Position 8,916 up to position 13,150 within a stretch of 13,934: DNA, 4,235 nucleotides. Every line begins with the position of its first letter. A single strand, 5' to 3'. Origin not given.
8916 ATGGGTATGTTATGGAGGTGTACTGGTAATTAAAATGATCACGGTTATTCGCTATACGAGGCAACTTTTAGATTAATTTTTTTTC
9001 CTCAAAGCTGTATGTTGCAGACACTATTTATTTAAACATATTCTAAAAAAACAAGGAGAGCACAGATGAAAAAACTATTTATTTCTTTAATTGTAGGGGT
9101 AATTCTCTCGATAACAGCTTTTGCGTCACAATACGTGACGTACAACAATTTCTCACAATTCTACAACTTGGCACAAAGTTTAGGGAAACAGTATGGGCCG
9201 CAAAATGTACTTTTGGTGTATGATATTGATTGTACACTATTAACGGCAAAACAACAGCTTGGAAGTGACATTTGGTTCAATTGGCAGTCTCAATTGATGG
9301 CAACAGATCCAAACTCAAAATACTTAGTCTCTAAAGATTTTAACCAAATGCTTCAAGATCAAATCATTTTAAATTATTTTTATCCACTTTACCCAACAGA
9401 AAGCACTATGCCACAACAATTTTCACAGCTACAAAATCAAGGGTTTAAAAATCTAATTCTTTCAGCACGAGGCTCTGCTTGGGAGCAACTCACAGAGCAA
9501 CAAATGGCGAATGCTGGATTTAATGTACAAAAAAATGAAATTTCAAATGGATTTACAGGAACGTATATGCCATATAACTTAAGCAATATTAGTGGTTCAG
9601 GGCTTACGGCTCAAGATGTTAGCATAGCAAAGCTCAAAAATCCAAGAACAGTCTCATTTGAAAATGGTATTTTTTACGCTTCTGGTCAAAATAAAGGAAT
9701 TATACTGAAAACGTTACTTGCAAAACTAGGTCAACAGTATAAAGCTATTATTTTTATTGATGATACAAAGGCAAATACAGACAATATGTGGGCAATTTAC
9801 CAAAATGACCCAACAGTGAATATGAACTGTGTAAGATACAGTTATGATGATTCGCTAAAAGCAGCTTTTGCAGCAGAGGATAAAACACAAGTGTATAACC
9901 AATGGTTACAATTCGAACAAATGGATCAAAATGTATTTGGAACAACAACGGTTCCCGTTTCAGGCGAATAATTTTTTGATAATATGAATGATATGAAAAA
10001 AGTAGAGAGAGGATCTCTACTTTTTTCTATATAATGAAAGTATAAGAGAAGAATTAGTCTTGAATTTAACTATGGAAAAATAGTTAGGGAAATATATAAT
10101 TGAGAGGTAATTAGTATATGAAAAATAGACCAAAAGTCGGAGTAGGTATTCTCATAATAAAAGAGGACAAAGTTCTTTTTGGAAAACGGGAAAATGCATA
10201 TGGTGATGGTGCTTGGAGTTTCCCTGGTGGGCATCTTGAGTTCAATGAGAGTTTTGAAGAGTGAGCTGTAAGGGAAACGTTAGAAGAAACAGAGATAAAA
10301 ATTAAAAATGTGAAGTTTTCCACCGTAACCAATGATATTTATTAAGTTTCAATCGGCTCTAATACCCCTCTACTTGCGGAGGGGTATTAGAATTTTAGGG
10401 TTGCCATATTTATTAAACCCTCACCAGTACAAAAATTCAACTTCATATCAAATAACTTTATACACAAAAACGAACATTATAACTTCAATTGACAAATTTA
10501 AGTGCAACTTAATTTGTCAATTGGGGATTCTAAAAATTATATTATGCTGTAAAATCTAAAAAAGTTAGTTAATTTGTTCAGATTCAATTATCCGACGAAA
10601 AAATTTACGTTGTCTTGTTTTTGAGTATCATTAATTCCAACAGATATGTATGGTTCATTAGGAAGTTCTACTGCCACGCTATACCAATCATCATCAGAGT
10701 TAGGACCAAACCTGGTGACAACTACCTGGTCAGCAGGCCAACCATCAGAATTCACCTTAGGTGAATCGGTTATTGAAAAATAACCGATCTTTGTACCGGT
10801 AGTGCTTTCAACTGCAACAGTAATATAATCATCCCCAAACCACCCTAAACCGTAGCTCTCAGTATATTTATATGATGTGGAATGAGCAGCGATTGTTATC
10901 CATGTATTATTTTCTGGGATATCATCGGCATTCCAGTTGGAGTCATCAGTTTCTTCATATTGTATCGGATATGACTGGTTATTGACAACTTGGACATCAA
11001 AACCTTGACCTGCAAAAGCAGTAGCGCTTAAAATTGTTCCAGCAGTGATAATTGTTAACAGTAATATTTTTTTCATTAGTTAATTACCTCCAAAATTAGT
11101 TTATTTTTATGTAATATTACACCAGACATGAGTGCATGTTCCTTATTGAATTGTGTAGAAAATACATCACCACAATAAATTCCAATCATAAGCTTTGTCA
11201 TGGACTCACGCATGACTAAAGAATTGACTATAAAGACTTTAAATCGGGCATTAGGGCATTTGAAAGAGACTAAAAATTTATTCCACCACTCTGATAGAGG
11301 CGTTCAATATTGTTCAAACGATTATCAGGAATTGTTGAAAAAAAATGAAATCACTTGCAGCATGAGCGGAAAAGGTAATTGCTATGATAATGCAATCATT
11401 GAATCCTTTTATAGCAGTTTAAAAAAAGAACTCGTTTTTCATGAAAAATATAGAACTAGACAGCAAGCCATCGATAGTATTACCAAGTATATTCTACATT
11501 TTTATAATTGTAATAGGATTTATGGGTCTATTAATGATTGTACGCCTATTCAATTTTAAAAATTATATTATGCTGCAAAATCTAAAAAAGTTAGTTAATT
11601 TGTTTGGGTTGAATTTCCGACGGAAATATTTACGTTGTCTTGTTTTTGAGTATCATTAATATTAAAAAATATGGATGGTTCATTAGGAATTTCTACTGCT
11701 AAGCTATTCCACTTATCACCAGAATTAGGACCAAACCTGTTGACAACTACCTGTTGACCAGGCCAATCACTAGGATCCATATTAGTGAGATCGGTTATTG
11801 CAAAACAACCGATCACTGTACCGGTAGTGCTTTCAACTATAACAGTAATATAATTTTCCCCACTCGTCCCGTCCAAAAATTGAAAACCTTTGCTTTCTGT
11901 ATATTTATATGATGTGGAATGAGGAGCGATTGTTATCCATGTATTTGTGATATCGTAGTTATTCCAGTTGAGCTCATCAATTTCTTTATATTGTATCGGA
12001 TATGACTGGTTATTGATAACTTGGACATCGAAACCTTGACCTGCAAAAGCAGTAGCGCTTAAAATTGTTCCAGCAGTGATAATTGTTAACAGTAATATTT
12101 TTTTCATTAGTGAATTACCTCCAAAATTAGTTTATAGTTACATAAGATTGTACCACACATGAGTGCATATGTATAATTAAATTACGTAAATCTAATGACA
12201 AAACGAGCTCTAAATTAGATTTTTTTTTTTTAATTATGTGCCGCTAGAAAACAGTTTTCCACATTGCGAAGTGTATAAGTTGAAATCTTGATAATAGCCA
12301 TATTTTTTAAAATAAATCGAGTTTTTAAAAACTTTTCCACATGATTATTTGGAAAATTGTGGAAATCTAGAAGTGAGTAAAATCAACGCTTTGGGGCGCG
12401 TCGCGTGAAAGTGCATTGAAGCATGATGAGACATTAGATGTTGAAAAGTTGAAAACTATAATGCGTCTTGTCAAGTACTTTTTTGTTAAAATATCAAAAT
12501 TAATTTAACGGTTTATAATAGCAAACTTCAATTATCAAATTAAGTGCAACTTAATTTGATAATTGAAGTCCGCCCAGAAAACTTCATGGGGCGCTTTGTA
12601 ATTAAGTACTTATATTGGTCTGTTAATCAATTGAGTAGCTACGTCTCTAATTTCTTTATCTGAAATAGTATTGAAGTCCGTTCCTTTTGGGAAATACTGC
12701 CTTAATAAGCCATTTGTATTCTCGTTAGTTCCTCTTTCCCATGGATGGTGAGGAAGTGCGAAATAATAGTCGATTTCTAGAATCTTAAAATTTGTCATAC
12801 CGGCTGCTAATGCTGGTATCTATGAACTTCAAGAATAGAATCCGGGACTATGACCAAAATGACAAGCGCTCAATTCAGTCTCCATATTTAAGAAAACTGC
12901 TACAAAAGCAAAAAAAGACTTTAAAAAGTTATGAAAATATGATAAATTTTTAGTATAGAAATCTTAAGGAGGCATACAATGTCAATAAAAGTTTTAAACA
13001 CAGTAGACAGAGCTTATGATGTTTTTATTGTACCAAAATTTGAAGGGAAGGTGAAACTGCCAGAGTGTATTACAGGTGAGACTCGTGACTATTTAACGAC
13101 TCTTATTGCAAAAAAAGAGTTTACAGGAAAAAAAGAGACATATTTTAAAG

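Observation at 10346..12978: IS-scarred accessory island between a truncated nudix gene and pepA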

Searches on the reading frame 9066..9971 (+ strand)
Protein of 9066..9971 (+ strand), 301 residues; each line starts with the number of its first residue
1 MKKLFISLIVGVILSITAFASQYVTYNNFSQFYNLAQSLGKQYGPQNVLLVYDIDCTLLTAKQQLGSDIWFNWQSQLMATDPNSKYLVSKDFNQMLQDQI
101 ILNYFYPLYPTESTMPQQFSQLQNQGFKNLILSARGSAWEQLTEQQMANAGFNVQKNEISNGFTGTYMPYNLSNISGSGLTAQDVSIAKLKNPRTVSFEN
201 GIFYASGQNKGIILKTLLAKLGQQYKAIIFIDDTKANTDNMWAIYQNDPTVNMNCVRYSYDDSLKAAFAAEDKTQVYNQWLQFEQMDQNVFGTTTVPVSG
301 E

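Call 8: search_protein_families(library=pfam, proteins=[window:9066-9968:+], max_evalue=0.01)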
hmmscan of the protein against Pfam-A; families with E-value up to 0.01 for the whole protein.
window:9066-9968:+ (301 aa): 1 family
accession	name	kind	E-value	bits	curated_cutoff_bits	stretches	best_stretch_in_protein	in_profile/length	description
PF11019.14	DUF2608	-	1.7e-38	133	22.6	1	34-286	7-238/244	Protein of unknown function (DUF2608)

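Call 10: search_protein_families(library=ncbifam, proteins=[window:9066-9968:+], max_evalue=0.01)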
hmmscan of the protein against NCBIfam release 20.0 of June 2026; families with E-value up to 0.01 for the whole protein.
window:9066-9968:+ (301 aa): 2 families
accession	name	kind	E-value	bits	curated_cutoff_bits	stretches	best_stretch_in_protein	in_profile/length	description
TIGR01509.1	HAD-SF-IA-v3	subfamily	0.0051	17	29.4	0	213-239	116-142/154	HAD-IA family hydrolase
TIGR02250.1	FCP1_euk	subfamily_domain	0.0095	16.1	135.25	0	186-244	90-143/156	FCP1-like phosphatase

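Call 16: find_encoding_contigs(protein=window:9066-9971:+, flank=10000, max_places=10)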
Protein window:9066-9971:+ (301 aa): 1 contig read that carries it; 1 place shown.
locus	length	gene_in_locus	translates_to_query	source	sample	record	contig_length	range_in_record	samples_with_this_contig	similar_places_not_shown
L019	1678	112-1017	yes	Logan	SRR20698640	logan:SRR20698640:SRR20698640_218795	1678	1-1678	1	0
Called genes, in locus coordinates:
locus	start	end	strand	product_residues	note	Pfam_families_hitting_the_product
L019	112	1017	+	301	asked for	PF11019:DUF2608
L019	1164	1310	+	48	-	PF00293:NUDIX (weak)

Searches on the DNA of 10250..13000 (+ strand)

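Call 45: search_dna_similar(query=window:10346-12978:+, collection=plasmids, mode=distant, max_rows=15)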
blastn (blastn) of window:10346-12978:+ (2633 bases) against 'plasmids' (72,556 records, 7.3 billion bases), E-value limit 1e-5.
Records with a match: 45; places in all: 59; records where one place covers at least 80% of the query: 0.
Best place of each record, by identity: 80-90% 4; 60-80% 41.
By first word of the organism name: Bacillus 14; Lentilactobacillus 5; Levilactobacillus 4; Limosilactobacillus 3; Pediococcus 3; Moraxella 2; Lactobacillus 2; Secundilactobacillus 2; Finegoldia 2; Leptospira 1; and 7 more.
By predicted mobility (MOB-suite, as given by PLSDB): mobilizable 20; non-mobilizable 20; conjugative 5.
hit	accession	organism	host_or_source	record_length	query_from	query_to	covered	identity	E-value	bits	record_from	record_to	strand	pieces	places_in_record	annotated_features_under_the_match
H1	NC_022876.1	Bacillus thuringiensis YBT-1518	-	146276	948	1111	6%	72.8%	6e-15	92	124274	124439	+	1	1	none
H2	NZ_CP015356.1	Bacillus thuringiensis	Caenorhabditis elegans,whole organism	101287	948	1111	6%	70.9%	4e-10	75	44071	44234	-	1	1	IS3 family transposase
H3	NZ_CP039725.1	Bacillus thuringiensis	whole organism,soil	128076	960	1111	6%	71.3%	4e-10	76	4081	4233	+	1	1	none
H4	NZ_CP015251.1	Bacillus thuringiensis Bt18247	Caenorhabditis elegans,whole organism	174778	936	1087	6%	69.7%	6e-8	68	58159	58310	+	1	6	none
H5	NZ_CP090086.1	Bacillus cereus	cell culture,Contaminated soil sample ...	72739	936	1087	6%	69.7%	6e-8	68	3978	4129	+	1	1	IS3 family transposase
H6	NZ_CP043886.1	Leptospira interrogans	Homo sapiens,cell culture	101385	942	1079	5%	70.9%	3e-6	63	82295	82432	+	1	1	hypothetical protein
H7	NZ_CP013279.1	Bacillus thuringiensis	Vectobac,bacterial clone,Commercial ...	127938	1014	1111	4%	76.5%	1e-9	74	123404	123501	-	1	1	none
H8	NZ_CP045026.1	Bacillus thuringiensis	whole organism,soil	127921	1014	1111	4%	76.5%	1e-9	74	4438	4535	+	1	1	none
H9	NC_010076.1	Bacillus thuringiensis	-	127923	1014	1111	4%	76.5%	1e-9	74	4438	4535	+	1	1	none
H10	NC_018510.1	Bacillus thuringiensis HD-789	-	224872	1014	1111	4%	76.5%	1e-9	74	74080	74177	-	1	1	none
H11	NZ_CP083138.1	Bacillus thuringiensis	whole organism,Biopesticide Solbac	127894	1014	1111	4%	76.5%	1e-9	74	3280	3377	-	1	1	none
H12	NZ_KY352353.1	Bacillus thuringiensis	soil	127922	1014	1111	4%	76.5%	1e-9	74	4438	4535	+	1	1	none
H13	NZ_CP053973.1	Bacillus thuringiensis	-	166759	1014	1111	4%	76.5%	1e-9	74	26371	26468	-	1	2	none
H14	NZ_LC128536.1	Bacillus thuringiensis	-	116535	1014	1111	4%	76.5%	1e-9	74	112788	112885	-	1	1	none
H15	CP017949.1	Tenericutes bacterium MO-XQ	Cell culture,subseafloor sediment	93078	2329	2420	3%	78.3%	1e-10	77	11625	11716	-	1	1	IS30 family transposase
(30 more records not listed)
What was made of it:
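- Tried and rejected: BLASTN of the whole region against plasmids matched only the conserved IS3 and IS30 coding cores (call 45).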

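Call 54: search_rna_families(source=window, start=10250, end=13000, threshold=evalue, max_evalue=1)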
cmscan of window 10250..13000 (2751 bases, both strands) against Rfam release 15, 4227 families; matches with E-value up to 1: 2.
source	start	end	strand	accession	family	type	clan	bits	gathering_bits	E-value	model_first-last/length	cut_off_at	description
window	12523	12573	+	RF04129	MIR4240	Gene; miRNA;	-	20.4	200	0.15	1-206/206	no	MIR4240 microRNA precursor family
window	10471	10540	+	RF00853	mir-304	Gene; miRNA;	-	20.1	99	0.87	1-88/88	no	mir-304 microRNA precursor family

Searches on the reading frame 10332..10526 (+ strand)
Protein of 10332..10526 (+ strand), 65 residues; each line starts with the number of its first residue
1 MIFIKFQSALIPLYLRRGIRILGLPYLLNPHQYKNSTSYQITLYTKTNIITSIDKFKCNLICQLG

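Call 51: search_protein_families(library=pfam, proteins=[window:10332-10526:+], max_evalue=1)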
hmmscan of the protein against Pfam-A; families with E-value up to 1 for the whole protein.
seq(65 aa): 0 families

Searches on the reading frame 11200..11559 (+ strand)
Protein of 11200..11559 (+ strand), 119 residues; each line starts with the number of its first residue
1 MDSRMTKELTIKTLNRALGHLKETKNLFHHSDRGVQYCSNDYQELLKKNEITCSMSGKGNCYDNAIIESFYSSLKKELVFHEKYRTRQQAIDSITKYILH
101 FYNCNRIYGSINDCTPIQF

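Call 8: search_protein_families(library=pfam, proteins=[window:11200-11556:+], max_evalue=0.01)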
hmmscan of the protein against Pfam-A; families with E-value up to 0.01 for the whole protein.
window:11200-11556:+ (119 aa): 4 families
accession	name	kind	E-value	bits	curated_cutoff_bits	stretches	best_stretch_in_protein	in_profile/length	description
PF00665.32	rve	-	1.1e-10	42.1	32.6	1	1-61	42-102/102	Integrase core domain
PF13683.12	rve_3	-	5.9e-10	39.2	26.5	1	50-116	2-67/67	Integrase core domain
PF13333.12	rve_2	-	1.3e-09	38.5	22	1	68-119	1-51/56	Integrase core domain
PF19160.5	SPARK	-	0.0028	18.4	25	1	20-90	51-119/162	SPARK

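Call 10: search_protein_families(library=ncbifam, proteins=[window:11200-11556:+], max_evalue=0.01)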
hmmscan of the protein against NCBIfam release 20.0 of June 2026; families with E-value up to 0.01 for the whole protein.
window:11200-11556:+ (119 aa): 2 families
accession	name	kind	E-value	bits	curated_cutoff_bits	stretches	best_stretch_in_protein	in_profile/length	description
NF033516.0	transpos_IS3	equivalog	1.3e-40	139.9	160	1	1-119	251-368/369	IS3 family transposase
NF033577.2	transpos_IS481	equivalog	9.7e-11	41.7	224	1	7-118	171-282/284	IS481 family transposase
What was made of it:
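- Checked: IS3 fragment: 11200-11559 matches NCBIfam IS3 at 1.3e-40, profile 251-368 of 369 (call 10), plus rve, rve_2 and rve_3 (call 8).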

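Call 18: find_encoding_contigs(protein=window:11200-11559:+, flank=10000, max_places=10)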
Protein window:11200-11559:+ (119 aa): no gene with exactly this product is on record in the collection.

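Call 31: find_homologous_proteins(query=window:11200-11559:+, max_evalue=1e-10)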
Query window:11200-11559:+ (119 aa): 262 proteins with E <= 1e-10 among 274 candidates; the best 120 are listed.
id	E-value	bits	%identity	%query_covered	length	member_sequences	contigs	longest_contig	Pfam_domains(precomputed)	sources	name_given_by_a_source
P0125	6.5e-39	151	61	100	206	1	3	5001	PF00665.33,PF13333.13,PF13683.13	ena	-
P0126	3.3e-34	135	56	100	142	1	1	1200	PF00665.33,PF13333.13,PF13683.13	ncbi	-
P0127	6.2e-34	135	52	100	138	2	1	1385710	PF00665.33,PF13333.13,PF13683.13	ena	-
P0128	9.6e-34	134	57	100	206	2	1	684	PF00665.33,PF13333.13,PF13683.13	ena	-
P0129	1.4e-33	133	55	100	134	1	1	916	PF00665.33,PF13333.13,PF13683.13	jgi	-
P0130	9.2e-33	131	52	100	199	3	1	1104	PF00665.33,PF13333.13,PF13683.13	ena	-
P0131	1.5e-32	130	55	92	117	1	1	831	PF00665.33,PF13333.13,PF13683.13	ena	-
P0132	2.4e-32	129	52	100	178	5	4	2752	PF00665.33,PF13333.13,PF13683.13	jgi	jgi:putative transposase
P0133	3.3e-32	129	50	100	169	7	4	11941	PF00665.33,PF13333.13,PF13683.13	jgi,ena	-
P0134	4.5e-32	129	51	100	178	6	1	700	PF00665.33,PF13333.13,PF13683.13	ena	-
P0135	6.3e-32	128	52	100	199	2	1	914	PF00665.33,PF13333.13,PF13683.13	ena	-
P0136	6.8e-32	128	51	100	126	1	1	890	PF00665.33,PF13333.13,PF13683.13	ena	-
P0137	7.9e-32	128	50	100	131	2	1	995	PF00665.33,PF13333.13,PF13683.13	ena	-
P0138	8.0e-32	128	55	100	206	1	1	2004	PF00665.33,PF13333.13,PF13683.13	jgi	-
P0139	8.9e-32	128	50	100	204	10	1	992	PF00665.33,PF13333.13,PF13683.13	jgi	jgi:putative transposase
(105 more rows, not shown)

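Call 32: find_encoding_contigs(protein=P0125, flank=3000, max_places=5)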
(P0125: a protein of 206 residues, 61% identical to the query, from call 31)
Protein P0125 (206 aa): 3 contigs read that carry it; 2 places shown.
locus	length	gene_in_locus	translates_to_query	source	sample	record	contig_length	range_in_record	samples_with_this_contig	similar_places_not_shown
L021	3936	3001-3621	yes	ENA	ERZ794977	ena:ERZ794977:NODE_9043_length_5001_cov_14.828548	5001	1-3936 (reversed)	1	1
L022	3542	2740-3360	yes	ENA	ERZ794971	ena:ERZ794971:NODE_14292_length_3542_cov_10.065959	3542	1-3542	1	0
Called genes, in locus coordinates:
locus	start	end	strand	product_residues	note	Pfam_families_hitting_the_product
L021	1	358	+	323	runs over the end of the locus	PF01261:AP_endonuc_2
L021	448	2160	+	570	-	PF00672:HAMP, PF00015:MCPsignal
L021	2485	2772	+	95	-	PF01527:HTH_Tnp_1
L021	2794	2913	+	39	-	-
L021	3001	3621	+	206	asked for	PF00665:rve, PF13683:rve_3, PF13333:rve_2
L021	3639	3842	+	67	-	-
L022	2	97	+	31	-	?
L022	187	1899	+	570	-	PF00672:HAMP, PF00015:MCPsignal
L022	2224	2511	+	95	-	PF01527:HTH_Tnp_1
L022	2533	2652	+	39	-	-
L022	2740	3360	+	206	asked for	PF00665:rve, PF13683:rve_3, PF13333:rve_2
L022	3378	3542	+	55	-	?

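Call 77: search_dna_similar(query=window:11200-11556:+, collection=plasmids, mode=protein, max_rows=12)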
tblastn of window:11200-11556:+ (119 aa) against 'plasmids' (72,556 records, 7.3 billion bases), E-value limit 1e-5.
The search stops at 5000 records and this limit was reached: more records match than are counted here, and every count below describes the 5000 best-scoring records only.
Records with a match: at least 5000; places in all: 15770; records where one place covers at least 80% of the query: 4975.
Best place of each record, by identity: <60% 5000.
By first word of the organism name: Escherichia 1668; Klebsiella 702; Enterococcus 412; Acinetobacter 313; Enterobacter 223; Citrobacter 180; Salmonella 175; Shigella 165; Lactococcus 117; Piscirickettsia 106; and 136 more.
By predicted mobility (MOB-suite, as given by PLSDB): conjugative 2255; non-mobilizable 1475; mobilizable 1270.
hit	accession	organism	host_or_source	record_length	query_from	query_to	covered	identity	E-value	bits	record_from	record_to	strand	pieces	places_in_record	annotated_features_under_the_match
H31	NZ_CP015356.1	Bacillus thuringiensis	Caenorhabditis elegans,whole organism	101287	1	119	100%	55.5%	4e-37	139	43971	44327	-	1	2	IS3 family transposase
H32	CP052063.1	Bacillus thuringiensis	soil sample,soil sample from Harissa ...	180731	1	119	100%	53.8%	1e-35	135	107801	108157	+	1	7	IS3 family transposase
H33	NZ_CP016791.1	Priestia flexa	tissu sample,local geographical source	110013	1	119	100%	53.8%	2e-32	126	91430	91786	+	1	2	IS3 family transposase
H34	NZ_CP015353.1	Bacillus thuringiensis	Caenorhabditis elegans,whole organism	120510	2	118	98%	52.1%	5e-31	122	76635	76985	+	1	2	IS3 family transposase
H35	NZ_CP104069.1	Alicyclobacillus fastidiosus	cell culture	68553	3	119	98%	51.3%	1e-32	126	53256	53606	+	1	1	IS3 family transposase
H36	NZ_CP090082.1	Bacillus cereus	cell culture,Contaminated soil sample ...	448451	2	118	98%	51.3%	3e-30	119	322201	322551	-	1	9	none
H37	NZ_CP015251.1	Bacillus thuringiensis Bt18247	Caenorhabditis elegans,whole organism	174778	2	118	98%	51.3%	4e-30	119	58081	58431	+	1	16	none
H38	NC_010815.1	Trichlorobacter lovleyi SZ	-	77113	1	119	100%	50.4%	2e-29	117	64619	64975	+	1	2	IS3-like element ISGlo1 family transposase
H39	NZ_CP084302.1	Acinetobacter pseudolwoffii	a feces sample of chicken origin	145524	1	119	100%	50.4%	4e-29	116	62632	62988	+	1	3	IS3 family transposase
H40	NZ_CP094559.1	Acinetobacter sp. YH12068_T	Pig,feces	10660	1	119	100%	50.4%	4e-29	116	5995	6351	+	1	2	IS3 family transposase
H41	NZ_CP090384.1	Acinetobacter towneri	-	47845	1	119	100%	50.4%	4e-29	116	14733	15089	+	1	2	IS3 family transposase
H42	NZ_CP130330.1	Acinetobacter variabilis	soil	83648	1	119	100%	50.4%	4e-29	116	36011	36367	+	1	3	IS3 family transposase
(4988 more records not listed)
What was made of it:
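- Closest known: IS3-family insertion sequences. Same: The orfB rve/DDE C-terminal region matches (calls 8, 10, 31, 77).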

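Call 80: get_annotated_region(hit=H31, flank=1500)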
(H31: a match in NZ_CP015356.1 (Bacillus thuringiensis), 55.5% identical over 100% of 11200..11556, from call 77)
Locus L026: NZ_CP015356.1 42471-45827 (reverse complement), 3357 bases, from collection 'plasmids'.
description: Bacillus thuringiensis strain MYBT18246 plasmid p101287, complete sequence
organism: Bacillus thuringiensis (NCBI taxid 1428)
taxonomy: Bacteria; Bacillota; Bacilli; Bacillales; Bacillaceae; Bacillus; Bacillus thuringiensis
host: -; source: Caenorhabditis elegans,whole organism; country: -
typing (MOB-suite, as given by PLSDB): non-mobilizable; replicon rep_cluster_1721
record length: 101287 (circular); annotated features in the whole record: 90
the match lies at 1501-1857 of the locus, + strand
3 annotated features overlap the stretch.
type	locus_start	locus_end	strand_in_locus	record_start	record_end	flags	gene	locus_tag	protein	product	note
CDS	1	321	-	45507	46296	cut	-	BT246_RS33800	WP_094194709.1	IS5 family transposase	-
CDS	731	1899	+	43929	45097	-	-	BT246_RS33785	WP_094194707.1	IS3 family transposase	-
CDS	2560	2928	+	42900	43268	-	-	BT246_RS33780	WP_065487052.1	hypothetical protein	-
